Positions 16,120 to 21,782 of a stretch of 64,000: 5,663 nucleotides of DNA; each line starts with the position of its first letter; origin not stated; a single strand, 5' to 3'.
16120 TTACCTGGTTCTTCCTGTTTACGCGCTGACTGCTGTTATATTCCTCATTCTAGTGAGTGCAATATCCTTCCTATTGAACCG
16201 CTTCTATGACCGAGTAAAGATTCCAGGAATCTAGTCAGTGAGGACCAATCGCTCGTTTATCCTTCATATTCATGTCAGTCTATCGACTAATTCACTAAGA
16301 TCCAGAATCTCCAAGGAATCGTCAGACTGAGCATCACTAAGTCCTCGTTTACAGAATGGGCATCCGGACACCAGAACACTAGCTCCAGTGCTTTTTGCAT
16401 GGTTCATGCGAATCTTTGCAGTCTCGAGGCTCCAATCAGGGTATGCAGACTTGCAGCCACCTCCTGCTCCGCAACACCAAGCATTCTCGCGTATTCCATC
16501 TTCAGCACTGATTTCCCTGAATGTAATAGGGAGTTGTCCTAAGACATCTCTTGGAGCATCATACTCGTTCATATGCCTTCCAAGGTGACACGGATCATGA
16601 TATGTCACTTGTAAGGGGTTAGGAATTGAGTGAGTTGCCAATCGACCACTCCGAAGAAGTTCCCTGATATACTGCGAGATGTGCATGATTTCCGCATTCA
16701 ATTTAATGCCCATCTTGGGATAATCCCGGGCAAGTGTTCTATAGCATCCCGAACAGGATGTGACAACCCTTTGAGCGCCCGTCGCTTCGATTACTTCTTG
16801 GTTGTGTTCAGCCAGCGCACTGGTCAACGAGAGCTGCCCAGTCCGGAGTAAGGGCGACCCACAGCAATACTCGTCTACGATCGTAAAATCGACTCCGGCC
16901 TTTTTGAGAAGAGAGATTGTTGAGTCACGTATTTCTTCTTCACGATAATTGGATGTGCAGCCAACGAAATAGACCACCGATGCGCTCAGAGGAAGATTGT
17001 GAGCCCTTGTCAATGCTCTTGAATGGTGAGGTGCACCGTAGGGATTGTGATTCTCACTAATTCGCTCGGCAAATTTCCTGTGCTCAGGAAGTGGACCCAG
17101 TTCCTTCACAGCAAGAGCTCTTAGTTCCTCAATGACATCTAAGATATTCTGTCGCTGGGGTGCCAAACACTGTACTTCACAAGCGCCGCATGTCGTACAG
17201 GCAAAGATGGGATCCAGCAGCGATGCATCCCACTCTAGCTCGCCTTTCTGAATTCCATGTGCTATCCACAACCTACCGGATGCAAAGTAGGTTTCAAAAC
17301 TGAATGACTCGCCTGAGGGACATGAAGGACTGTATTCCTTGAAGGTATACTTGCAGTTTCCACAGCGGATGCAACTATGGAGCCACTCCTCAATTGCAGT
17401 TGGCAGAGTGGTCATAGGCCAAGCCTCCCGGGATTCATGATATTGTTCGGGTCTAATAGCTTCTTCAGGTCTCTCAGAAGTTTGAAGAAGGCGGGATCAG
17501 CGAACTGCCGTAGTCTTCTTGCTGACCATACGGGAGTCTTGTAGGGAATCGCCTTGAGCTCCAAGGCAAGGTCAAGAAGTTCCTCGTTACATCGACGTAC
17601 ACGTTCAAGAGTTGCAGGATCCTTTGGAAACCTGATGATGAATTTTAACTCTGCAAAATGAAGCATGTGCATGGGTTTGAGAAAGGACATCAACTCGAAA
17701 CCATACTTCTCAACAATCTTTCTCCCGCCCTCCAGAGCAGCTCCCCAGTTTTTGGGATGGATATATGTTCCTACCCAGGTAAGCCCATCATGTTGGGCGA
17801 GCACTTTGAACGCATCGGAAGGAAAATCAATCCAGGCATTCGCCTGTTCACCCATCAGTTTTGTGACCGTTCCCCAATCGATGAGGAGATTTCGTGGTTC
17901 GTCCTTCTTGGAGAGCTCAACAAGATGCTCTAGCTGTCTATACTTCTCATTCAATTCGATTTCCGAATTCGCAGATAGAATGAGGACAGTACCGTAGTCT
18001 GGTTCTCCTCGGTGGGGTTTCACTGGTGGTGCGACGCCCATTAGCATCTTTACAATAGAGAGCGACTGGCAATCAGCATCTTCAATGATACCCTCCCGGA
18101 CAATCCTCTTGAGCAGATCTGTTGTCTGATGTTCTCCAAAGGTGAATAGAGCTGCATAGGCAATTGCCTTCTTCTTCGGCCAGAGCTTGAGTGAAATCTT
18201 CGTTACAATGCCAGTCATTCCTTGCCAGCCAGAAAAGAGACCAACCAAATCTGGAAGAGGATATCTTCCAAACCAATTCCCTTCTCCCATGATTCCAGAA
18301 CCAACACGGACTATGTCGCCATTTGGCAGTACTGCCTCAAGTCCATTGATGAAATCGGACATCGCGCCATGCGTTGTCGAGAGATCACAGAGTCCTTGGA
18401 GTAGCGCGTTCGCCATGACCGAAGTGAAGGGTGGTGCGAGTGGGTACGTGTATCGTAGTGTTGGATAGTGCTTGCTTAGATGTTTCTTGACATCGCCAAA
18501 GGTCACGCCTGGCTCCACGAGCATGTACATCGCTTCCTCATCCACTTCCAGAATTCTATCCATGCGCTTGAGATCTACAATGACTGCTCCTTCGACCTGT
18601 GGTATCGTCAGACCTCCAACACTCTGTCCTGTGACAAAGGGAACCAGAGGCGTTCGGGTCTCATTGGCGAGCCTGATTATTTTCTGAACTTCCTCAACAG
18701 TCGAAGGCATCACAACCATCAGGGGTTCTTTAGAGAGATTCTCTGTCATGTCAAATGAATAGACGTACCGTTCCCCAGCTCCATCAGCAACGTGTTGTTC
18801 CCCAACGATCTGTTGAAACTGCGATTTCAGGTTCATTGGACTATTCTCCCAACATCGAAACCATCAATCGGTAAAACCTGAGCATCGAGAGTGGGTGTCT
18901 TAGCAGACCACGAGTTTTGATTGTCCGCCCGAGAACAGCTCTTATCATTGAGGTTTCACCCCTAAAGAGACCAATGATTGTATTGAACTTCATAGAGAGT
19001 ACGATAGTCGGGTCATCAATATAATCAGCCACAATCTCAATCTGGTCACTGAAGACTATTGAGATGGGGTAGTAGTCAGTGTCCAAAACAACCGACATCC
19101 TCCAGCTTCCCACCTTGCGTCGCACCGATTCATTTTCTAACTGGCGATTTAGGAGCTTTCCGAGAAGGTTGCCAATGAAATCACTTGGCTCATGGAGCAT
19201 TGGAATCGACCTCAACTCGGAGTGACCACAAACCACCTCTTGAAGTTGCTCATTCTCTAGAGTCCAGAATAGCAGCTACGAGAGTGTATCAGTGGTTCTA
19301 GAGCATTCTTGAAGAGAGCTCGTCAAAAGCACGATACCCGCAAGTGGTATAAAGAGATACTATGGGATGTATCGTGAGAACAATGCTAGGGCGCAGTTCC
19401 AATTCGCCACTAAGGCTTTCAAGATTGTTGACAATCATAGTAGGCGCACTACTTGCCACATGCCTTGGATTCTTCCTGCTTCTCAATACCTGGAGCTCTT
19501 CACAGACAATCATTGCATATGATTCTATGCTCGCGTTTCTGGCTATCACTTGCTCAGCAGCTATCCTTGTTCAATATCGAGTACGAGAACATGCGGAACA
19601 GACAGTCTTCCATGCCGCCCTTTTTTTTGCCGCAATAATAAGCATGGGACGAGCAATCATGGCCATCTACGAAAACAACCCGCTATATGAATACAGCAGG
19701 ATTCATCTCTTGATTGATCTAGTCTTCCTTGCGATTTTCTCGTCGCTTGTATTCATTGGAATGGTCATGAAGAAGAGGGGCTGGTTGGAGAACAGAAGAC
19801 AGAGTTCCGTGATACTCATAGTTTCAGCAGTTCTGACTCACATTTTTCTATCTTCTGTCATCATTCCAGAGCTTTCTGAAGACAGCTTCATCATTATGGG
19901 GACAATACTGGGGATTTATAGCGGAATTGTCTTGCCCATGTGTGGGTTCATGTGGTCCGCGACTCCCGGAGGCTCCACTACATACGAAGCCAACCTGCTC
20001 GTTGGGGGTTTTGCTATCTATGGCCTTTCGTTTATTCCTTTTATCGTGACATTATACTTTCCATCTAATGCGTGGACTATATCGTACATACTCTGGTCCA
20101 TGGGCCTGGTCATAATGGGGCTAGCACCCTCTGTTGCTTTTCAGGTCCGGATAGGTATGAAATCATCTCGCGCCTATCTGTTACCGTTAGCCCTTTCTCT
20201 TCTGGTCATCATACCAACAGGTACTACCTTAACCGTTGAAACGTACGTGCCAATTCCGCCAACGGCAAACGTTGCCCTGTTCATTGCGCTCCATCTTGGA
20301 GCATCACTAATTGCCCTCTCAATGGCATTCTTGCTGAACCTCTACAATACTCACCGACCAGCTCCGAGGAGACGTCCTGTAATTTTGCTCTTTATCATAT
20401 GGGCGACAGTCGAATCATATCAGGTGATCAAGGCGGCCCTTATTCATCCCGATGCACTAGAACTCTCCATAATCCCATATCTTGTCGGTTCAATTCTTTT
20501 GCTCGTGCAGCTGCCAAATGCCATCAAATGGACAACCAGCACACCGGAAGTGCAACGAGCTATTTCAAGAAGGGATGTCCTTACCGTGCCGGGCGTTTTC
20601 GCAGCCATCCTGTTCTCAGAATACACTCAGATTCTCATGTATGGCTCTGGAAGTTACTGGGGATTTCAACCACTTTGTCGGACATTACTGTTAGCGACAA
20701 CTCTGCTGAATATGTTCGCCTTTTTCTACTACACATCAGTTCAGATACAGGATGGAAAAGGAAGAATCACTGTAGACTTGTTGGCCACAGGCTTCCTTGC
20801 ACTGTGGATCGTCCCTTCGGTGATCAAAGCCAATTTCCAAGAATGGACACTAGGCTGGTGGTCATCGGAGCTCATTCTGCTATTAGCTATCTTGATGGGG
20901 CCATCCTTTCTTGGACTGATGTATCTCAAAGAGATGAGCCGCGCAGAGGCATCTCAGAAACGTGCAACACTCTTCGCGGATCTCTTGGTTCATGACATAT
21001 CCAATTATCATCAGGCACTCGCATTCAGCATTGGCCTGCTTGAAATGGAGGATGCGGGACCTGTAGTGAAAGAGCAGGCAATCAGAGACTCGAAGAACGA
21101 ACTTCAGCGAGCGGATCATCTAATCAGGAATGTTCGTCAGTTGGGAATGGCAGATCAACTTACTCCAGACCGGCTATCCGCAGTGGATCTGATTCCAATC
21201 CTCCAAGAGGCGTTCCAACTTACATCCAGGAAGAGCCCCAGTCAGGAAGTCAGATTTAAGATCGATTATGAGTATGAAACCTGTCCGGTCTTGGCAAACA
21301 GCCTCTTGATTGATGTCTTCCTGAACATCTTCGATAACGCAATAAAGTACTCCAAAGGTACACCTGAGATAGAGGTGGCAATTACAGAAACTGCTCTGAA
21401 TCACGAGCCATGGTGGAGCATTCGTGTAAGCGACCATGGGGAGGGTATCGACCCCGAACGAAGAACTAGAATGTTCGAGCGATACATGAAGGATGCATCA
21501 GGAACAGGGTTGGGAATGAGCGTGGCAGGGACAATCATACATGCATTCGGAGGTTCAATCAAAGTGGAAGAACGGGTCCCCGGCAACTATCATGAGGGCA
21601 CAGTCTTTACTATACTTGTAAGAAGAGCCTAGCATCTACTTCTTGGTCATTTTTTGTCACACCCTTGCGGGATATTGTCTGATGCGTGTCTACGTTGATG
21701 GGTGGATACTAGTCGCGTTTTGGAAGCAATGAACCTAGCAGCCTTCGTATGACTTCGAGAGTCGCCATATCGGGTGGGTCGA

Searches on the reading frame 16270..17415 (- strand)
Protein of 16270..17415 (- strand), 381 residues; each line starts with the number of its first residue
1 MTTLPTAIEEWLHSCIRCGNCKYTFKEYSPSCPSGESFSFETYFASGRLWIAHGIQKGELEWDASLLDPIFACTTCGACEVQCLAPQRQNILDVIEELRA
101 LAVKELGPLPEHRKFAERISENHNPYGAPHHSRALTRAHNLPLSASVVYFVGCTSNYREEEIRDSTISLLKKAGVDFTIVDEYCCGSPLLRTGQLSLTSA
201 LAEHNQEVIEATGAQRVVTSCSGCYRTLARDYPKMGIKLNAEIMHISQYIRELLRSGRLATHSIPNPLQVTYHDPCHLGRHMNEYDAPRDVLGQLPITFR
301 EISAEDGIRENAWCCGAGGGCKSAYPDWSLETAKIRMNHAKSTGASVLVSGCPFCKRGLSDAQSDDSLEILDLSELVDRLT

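Call 8: search_protein_families(library=pfam, proteins=[window:16270-17415:-], max_evalue=0.001)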
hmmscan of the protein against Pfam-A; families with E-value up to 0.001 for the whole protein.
window:16270-17415:- (381 aa): 2 families
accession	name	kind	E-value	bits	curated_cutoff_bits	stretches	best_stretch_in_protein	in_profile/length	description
PF02754.22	CCG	-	3.6e-30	104.3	20.6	2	147-228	1-84/85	Cysteine-rich domain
PF13183.11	Fer4_8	-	7.2e-10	39.7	27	1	12-83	2-64/68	4Fe-4S dicluster domain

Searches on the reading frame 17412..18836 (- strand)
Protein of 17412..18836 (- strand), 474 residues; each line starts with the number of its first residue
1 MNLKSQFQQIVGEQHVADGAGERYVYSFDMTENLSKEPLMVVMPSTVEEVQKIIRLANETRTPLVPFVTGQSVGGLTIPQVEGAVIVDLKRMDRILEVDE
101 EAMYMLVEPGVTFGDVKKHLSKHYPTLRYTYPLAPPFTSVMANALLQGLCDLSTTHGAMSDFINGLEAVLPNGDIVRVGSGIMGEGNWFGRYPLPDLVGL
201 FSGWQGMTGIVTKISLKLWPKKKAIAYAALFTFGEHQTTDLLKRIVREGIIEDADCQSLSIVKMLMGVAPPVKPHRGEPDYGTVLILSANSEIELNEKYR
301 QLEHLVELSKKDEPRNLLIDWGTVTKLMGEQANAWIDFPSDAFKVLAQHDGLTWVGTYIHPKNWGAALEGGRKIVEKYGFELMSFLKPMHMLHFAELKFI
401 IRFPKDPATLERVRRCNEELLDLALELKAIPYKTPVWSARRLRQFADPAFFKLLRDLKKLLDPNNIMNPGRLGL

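Call 8: search_protein_families(library=pfam, proteins=[window:17412-18836:-], max_evalue=0.001)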
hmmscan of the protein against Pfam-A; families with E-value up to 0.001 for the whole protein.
window:17412-18836:- (474 aa): 2 families
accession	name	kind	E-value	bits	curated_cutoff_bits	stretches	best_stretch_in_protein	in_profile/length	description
PF01565.28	FAD_binding_4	-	3e-29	101.9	26.4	1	38-179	1-139/139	FAD binding domain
PF02913.24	FAD-oxidase_C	-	2.4e-07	31.1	21.2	1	372-471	148-247/248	FAD linked oxidases, C-terminal domain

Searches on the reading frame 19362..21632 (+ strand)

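Call 8: search_protein_families(library=pfam, proteins=[window:19362-21632:+], max_evalue=0.001)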
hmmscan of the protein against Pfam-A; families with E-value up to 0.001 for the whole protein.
window:19362-21632:+ (756 aa): 1 family
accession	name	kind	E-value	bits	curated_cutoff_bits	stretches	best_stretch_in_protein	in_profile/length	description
PF02518.31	HATPase_c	-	4.9e-20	72.5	26.4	1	648-754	5-108/111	Histidine kinase-, DNA gyrase B-, and HSP90-like ATPase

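Call 79: search_protein_families(library=padloc, proteins=[window:19362-21632:+], max_evalue=0.001)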
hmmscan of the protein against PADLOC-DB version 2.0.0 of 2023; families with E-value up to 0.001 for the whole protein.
window:19362-21632:+ (756 aa): 0 families
